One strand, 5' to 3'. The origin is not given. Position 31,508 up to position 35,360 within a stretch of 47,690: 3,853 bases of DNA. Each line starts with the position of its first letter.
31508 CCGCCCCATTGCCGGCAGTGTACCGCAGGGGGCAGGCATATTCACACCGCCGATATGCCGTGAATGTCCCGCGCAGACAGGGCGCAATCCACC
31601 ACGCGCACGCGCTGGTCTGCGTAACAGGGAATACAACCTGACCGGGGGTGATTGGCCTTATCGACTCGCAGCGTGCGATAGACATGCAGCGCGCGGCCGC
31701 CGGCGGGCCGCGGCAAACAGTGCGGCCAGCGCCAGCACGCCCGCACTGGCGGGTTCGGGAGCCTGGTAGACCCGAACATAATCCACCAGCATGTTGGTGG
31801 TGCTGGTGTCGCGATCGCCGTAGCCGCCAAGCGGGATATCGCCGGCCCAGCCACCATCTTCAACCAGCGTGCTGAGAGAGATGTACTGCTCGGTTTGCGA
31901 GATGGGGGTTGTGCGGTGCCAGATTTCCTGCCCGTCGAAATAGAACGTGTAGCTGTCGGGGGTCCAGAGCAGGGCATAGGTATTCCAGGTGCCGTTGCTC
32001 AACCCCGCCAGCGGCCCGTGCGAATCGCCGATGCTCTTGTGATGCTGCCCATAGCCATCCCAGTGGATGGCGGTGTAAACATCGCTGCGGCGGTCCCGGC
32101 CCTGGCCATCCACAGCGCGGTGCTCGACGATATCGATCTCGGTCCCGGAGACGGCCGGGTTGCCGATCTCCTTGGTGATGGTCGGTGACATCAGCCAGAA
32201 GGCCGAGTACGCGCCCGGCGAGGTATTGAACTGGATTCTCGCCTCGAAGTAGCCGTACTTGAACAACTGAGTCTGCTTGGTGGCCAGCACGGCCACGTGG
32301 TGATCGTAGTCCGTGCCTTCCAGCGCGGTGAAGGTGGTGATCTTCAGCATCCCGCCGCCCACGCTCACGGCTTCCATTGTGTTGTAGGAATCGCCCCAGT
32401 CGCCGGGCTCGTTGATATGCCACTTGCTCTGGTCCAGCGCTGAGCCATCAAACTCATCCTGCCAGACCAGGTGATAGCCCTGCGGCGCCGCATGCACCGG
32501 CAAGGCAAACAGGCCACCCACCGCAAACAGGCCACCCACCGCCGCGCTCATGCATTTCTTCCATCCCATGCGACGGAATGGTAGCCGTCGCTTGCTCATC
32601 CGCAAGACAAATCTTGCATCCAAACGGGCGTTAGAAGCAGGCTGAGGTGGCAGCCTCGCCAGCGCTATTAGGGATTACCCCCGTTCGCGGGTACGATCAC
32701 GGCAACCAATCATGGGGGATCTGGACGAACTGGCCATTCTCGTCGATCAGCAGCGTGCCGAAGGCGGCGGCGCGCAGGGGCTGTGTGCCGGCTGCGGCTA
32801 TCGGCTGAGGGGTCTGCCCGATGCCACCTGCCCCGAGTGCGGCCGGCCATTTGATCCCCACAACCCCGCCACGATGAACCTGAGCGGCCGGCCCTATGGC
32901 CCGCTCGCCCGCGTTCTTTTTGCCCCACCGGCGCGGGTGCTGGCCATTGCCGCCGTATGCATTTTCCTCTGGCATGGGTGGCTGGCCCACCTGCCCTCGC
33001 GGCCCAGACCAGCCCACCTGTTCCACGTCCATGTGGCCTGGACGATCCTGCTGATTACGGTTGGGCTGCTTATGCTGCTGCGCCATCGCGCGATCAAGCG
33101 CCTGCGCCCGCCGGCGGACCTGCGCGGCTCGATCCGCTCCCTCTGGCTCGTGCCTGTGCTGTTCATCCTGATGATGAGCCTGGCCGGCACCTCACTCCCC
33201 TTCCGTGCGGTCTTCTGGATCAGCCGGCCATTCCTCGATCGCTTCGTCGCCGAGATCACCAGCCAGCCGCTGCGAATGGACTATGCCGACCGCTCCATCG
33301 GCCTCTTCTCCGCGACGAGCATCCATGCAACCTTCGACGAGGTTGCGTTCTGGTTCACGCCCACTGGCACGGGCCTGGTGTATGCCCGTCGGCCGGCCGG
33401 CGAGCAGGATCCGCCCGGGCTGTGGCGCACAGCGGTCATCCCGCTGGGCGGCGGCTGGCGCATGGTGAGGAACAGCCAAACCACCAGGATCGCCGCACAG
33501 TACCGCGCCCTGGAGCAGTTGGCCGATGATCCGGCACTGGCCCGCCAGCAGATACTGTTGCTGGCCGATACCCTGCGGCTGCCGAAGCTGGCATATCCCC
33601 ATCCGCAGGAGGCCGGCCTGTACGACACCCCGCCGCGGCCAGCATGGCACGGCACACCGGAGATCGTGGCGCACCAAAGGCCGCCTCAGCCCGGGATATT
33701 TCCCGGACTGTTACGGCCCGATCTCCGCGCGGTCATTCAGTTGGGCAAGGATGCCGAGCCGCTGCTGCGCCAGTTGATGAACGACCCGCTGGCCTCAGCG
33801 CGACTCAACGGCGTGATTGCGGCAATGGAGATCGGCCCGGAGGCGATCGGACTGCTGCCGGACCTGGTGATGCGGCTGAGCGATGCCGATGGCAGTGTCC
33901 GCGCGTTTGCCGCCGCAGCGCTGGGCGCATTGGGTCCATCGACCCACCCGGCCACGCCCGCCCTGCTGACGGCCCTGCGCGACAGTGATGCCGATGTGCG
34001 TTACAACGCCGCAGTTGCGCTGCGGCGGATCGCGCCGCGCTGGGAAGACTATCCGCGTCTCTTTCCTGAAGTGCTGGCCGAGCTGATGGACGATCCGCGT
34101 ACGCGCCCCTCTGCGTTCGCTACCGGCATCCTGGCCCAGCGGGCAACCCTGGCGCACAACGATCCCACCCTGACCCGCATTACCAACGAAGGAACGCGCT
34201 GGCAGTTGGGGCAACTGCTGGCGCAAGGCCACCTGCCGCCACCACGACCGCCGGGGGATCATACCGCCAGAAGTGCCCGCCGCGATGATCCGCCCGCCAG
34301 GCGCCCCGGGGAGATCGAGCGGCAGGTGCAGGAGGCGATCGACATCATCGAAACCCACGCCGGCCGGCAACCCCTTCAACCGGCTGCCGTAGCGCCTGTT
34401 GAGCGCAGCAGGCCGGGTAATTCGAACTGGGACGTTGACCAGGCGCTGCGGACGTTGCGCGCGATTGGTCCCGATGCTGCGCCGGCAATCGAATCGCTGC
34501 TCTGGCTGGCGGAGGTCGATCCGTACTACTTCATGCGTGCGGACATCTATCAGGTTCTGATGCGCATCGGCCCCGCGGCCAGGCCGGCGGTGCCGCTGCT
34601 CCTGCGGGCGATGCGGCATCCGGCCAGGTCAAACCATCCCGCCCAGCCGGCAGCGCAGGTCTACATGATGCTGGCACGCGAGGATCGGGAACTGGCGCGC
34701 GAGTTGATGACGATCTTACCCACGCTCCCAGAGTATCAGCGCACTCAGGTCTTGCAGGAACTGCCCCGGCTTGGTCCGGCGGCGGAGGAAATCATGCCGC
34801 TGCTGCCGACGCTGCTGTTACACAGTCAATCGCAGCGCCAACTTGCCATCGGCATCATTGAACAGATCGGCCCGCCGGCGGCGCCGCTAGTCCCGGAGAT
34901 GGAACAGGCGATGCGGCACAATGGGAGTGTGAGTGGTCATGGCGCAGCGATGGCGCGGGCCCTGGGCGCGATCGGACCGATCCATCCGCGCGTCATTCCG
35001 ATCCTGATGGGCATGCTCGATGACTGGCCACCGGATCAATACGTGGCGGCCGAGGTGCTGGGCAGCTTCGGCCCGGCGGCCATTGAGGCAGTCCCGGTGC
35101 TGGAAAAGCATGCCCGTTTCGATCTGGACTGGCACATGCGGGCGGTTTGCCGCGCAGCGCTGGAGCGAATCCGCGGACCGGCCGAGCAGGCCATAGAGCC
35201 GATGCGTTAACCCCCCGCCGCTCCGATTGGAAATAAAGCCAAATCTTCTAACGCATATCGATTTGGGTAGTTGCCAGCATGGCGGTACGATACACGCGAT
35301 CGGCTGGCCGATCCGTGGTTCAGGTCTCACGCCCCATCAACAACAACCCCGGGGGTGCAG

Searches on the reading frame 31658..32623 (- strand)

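Call 19: search_protein_families(library=pfam, proteins=[window:31658-32623:-])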
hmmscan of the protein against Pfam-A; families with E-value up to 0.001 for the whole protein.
window:31658-32623:- (321 aa): 2 families
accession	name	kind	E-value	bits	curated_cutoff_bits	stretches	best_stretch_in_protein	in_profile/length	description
PF00722.28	Glyco_hydro_16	-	4.6e-17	62.5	22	1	114-283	35-174/175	Glycosyl hydrolases family 16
PF06439.18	3keto-disac_hyd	-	1.2e-09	38.9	26.8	1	54-247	2-169/187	3-keto-disaccharide hydrolase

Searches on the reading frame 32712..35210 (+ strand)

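Call 10: search_protein_families(library=pfam, proteins=[window:32712-35210:+])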
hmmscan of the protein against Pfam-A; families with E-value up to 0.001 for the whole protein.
window:32712-35210:+ (832 aa): 4 families
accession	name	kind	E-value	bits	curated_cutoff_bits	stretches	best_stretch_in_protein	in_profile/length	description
PF13646.12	HEAT_2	-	9.2e-22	77.6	27.7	2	383-462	2-74/88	HEAT repeats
PF02985.28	HEAT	-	3.2e-08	33.5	23.5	1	416-442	3-29/31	HEAT repeat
PF13513.12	HEAT_EZ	-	1.5e-05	25.8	27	1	395-440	2-55/55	HEAT-like repeat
PF03130.22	HEAT_PBS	-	1.6e-05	25.4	20.9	0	396-424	1-27/27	PBS lyase HEAT-like repeat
